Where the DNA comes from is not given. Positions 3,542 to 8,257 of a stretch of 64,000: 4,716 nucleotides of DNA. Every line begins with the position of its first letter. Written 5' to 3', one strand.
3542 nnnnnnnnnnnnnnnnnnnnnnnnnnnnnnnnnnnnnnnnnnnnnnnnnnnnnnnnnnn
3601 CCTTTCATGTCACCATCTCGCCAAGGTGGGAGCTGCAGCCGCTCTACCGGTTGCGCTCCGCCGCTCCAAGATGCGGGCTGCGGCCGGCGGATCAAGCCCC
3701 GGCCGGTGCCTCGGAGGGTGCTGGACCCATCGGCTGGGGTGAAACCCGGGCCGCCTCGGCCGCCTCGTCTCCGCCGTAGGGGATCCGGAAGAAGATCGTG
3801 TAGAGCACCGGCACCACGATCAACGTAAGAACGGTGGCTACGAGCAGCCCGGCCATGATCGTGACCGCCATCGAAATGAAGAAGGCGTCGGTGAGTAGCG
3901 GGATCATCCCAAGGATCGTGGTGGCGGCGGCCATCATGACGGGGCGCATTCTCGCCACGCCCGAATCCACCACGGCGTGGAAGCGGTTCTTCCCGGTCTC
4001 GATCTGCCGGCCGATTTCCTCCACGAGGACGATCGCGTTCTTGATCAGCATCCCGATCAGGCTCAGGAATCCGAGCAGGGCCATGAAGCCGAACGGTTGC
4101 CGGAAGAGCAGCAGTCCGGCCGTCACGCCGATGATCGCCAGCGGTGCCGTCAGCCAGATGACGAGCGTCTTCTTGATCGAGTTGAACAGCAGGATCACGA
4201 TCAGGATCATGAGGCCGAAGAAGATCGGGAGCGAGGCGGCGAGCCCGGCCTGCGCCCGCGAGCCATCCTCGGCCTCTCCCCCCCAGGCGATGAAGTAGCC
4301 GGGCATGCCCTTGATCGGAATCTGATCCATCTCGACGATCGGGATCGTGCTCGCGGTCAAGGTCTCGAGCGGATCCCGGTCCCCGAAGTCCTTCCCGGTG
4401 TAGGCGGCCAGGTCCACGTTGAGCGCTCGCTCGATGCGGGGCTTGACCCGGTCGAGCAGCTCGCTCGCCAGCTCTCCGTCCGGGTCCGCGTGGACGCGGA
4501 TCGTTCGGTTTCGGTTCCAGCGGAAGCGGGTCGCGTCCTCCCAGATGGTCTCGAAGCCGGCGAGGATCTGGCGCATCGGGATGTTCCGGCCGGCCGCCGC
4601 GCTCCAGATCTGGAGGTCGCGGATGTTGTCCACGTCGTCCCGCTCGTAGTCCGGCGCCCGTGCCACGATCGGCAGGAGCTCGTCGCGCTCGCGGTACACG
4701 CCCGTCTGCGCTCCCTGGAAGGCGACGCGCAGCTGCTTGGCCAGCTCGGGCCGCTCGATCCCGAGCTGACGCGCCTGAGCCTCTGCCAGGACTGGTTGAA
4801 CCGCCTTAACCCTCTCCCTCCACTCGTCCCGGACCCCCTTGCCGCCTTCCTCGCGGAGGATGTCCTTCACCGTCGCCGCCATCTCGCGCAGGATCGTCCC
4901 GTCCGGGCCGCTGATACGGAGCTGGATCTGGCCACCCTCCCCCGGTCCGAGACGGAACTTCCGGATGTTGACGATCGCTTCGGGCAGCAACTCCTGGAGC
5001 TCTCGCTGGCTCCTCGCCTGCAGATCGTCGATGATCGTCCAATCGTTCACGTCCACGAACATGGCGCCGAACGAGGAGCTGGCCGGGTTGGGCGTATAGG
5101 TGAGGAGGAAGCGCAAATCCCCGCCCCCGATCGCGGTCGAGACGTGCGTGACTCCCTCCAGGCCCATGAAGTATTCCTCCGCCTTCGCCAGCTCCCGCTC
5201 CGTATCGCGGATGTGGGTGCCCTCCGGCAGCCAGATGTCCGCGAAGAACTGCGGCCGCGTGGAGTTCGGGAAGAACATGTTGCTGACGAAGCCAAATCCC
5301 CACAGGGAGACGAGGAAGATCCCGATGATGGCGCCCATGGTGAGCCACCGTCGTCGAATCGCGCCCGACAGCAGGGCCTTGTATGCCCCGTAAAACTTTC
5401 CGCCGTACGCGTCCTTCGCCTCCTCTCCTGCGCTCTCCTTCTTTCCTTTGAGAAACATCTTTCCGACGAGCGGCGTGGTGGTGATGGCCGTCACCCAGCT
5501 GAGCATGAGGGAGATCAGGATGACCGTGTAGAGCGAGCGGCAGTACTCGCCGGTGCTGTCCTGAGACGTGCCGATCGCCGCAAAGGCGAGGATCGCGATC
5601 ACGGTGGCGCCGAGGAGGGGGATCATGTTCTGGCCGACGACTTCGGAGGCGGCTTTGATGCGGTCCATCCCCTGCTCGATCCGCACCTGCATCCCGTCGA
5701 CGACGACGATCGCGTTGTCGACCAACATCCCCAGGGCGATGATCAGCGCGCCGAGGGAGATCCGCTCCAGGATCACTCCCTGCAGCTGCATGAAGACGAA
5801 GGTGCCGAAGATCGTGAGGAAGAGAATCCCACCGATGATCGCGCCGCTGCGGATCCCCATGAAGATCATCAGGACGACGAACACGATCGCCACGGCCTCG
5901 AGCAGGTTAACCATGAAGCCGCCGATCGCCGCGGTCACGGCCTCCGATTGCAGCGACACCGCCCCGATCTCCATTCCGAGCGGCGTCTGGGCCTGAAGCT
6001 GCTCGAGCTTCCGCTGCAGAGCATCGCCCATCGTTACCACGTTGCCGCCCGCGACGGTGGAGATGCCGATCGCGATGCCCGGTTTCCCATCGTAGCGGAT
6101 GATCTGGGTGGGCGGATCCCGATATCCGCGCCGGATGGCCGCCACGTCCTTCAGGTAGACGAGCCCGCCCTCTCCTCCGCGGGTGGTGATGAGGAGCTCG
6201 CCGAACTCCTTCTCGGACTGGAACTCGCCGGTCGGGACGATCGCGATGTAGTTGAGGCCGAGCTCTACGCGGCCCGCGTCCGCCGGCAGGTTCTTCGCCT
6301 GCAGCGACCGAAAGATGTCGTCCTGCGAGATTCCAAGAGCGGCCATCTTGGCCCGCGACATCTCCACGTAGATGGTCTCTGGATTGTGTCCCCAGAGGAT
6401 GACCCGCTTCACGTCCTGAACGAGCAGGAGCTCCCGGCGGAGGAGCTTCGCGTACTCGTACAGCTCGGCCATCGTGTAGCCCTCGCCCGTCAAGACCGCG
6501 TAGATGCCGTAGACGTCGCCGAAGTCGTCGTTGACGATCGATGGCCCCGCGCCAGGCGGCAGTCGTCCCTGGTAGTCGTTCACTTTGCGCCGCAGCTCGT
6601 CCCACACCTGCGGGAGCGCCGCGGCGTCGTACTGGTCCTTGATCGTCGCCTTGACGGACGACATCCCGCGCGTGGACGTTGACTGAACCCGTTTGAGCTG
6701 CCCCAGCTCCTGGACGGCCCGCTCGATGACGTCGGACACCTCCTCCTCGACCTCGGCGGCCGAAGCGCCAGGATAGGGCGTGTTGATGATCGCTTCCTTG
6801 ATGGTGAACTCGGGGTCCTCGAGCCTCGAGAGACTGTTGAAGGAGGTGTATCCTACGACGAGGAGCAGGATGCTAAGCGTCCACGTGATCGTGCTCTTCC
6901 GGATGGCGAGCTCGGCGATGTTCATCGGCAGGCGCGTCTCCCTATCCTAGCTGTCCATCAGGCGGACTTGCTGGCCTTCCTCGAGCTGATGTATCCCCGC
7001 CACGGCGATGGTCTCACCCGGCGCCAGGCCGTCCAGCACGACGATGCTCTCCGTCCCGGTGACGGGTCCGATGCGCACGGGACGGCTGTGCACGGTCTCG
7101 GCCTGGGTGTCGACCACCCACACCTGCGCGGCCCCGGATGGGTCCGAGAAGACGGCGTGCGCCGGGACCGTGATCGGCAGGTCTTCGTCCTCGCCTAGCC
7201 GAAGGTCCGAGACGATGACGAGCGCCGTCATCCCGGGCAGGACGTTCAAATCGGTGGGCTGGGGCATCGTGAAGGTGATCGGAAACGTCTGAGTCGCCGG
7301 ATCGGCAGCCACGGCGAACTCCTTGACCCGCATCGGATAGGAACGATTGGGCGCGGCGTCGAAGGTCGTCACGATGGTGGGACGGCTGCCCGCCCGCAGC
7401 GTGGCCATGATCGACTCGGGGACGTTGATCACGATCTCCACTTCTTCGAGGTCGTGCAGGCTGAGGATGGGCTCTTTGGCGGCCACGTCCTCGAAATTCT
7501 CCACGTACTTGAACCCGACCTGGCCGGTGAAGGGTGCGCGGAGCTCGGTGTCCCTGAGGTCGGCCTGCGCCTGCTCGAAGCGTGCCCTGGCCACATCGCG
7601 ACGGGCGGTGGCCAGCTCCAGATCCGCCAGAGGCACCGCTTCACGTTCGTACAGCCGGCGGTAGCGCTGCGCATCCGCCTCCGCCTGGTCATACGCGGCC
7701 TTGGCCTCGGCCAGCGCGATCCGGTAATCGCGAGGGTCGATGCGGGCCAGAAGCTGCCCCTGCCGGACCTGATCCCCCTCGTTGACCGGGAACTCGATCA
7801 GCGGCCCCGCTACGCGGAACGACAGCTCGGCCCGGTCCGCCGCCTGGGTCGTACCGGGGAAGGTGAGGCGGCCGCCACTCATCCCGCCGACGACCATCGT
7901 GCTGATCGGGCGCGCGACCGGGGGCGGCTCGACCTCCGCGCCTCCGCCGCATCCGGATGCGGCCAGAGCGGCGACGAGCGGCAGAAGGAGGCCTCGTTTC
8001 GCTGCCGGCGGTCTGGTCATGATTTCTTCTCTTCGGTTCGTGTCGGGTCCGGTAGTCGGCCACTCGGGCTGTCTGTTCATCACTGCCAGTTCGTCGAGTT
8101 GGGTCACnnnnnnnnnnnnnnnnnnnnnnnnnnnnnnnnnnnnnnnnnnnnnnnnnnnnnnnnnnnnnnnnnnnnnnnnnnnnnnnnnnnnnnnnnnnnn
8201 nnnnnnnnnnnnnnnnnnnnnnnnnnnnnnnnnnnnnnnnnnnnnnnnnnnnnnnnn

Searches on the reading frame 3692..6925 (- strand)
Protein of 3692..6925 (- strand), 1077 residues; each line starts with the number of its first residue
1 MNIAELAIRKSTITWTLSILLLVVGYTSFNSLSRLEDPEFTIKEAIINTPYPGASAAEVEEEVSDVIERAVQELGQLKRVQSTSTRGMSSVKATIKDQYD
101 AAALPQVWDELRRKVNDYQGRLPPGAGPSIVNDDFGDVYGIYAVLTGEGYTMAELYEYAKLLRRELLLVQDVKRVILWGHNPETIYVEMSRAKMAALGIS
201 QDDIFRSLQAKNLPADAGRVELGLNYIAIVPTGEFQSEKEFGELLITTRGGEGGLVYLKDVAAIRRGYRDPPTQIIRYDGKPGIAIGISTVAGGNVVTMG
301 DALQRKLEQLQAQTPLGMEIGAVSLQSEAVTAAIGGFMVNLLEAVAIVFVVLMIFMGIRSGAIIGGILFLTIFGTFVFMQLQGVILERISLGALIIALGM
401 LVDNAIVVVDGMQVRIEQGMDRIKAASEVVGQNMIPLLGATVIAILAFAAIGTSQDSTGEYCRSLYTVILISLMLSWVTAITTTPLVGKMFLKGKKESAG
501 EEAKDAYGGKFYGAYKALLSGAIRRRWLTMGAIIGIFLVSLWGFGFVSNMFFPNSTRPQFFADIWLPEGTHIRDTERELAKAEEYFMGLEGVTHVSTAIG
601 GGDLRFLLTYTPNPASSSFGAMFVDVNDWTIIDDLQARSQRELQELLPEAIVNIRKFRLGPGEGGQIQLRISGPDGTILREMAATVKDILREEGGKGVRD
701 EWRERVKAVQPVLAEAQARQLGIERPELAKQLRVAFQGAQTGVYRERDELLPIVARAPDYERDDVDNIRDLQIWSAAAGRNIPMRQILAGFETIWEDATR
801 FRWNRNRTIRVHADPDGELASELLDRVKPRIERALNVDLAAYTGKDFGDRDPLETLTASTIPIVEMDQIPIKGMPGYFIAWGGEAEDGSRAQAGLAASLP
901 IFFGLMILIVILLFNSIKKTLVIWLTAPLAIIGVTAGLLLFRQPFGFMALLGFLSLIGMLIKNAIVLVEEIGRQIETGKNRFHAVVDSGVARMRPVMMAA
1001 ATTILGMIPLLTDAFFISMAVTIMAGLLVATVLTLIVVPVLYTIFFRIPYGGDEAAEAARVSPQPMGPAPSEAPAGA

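Call 32: search_protein_families(library=ncbifam, proteins=[window:3692-6925:-], max_evalue=1e-8)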
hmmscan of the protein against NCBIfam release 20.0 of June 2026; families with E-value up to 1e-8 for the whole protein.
window:3692-6925:- (1077 aa): 12 families
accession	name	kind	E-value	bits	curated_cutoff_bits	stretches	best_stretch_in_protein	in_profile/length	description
NF033617.1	RND_permease_2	subfamily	2.3e-118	396.6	1250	2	6-787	3-781/1009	multidrug efflux RND transporter permease subunit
NF000282.2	RND_permease_1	subfamily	5.8e-96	322.4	1250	2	8-821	5-836/1029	multidrug efflux RND transporter permease subunit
TIGR00915.1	2A0602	subfamily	7.6e-81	272.4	940.35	2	5-815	3-830/1050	efflux RND transporter permease subunit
TIGR00914.1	2A0601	subfamily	2.8e-74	250.5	701.45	2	6-836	8-857/1051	CusA/CzcA family heavy metal efflux RND transporter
NF007133.0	PRK09579.1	equivalog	6.1e-61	206.2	1763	2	1-527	1-525/1017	multidrug efflux RND transporter permease subunit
NF007905.0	PRK10614.1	equivalog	3.7e-54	183.8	1774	2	3-555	3-555/1025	multidrug efflux RND transporter permease subunit MdtC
NF007131.0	PRK09577.1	equivalog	1.4e-53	181.9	1768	2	4-773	2-785/1045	multidrug efflux RND transporter permease subunit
NF000037.1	RND_perm_OqxB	exception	5.8e-49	166.7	2200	1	2-631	2-649/1050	multidrug efflux RND transporter permease subunit OqxB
NF007842.1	PRK10555.1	equivalog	1.7e-48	165.2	1854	2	4-629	2-633/1036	multidrug efflux RND transporter permease AcrD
NF007798.0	PRK10503.1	equivalog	3.3e-47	160.7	1584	2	12-554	21-564/1040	MdtB/MuxB family multidrug efflux RND transporter permease subunit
NF011706.2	PRK15127.1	equivalog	1.9e-40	138.6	2150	1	7-591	5-603/1049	multidrug efflux RND transporter permease subunit AcrB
TIGR00921.1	2A067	subfamily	8.5e-09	34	351.9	0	902-1043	197-344/733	hydrophobe/amphiphile efflux-3 (HAE3) family transporter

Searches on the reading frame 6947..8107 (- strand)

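Call 32: search_protein_families(library=ncbifam, proteins=[window:6947-8107:-], max_evalue=1e-8)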
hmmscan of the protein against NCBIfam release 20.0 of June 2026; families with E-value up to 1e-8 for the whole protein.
window:6947-8107:- (386 aa): 16 families
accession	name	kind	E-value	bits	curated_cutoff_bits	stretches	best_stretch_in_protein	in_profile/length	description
TIGR01730.1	RND_mfp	subfamily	9.3e-73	245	94.9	1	80-383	14-321/322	efflux RND transporter periplasmic adaptor subunit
TIGR00999.1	8a0102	subfamily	8.4e-28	97.2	319.3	1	111-374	1-269/271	CzcB/NccB family metal efflux transporter periplasmic adaptor subunit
NF008589.1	PRK11556.1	equivalog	3.9e-25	88.6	391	1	81-384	73-388/392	MdtA/MuxA family multidrug efflux RND transporter periplasmic adaptor subunit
NF033138.2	RND-peri-MexC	equivalog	2.3e-21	76.4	625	1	44-190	13-168/375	MexC family multidrug efflux RND transporter periplasmic adaptor subunit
NF033834.1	RND_adapt_MexA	exception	3e-20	72.7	750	1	30-382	1-359/373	multidrug efflux RND transporter periplasmic adaptor subunit MexA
NF002939.0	PRK03598.1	equivalog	3.1e-18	66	393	1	94-154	46-106/332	secretion protein HlyD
TIGR00998.1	8a0101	subfamily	6e-18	64.9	390.8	0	89-139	39-89/334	EmrA/EmrK family multidrug efflux transporter periplasmic adaptor subunit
NF007785.0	PRK10476.1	equivalog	9.3e-18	64.1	376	1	89-155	45-111/347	multidrug transporter subunit MdtN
NF007132.1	PRK09578.1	equivalog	2.5e-17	62.7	512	1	36-190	8-170/396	MexX/AxyX family multidrug efflux RND transporter periplasmic adaptor subunit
NF045904.1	RND-peri-MexE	equivalog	9.1e-14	51.1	714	1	42-198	12-183/390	multidrug efflux RND transporter periplasmic adaptor subunit MexE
NF011604.1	PRK15030.1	equivalog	1.6e-12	47.2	765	0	83-202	56-189/397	multidrug efflux RND transporter periplasmic adaptor subunit AcrA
NF008606.0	PRK11578.1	equivalog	5.4e-12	45.5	342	0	160-370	157-363/371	macrolide transporter subunit MacA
NF007362.0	PRK09859.1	equivalog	6.7e-12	45.2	738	0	81-184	50-153/385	multidrug transporter subunit MdtE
TIGR02971.1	heterocyst_DevB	subfamily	4.5e-09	36.1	129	0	132-248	151-265/327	ABC exporter membrane fusion protein, DevB family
NF000272.2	OqxA_adapt_sub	exception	7.3e-09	35.1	835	0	46-187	20-162/391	multidrug efflux RND transporter periplasmic adaptor subunit OqxA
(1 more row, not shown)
